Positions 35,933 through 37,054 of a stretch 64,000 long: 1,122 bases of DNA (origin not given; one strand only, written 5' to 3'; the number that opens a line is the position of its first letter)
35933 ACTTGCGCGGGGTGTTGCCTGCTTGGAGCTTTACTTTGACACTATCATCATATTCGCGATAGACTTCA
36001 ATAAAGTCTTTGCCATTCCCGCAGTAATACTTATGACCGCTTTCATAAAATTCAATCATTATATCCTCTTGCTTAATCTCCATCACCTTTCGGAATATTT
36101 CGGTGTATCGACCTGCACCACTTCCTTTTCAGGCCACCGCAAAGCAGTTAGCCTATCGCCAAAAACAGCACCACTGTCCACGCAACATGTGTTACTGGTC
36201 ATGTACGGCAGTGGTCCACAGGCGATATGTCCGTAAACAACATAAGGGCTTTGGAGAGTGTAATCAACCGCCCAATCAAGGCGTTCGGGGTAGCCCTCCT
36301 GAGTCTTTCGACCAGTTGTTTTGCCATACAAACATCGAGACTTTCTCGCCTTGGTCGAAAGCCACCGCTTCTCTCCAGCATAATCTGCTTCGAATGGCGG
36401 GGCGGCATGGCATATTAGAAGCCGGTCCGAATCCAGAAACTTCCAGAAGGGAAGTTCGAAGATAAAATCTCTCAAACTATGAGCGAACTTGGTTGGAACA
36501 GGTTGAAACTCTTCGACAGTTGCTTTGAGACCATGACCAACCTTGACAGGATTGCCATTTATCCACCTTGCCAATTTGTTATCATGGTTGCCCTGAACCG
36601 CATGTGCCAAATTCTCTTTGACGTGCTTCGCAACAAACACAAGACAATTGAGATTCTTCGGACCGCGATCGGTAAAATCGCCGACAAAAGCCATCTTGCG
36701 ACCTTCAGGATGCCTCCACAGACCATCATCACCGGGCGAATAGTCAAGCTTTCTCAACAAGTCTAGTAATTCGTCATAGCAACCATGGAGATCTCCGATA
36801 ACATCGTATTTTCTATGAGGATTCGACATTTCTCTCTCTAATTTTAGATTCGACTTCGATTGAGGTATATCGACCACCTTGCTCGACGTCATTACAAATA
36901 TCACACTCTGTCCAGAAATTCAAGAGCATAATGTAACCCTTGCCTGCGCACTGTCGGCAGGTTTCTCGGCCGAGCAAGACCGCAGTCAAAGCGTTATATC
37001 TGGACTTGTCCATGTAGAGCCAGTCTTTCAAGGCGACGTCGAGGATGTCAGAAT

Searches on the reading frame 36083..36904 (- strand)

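Call 90: search_protein_families(library=pfam, proteins=[window:36083-36904:-], max_evalue=0.00001)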
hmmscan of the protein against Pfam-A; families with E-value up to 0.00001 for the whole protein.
window:36083-36904:- (273 aa): 1 family
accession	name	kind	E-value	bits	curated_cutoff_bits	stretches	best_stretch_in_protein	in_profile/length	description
PF00149.33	Metallophos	-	2.2e-13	51.5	21.5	1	34-227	4-188/191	Calcineurin-like phosphoesterase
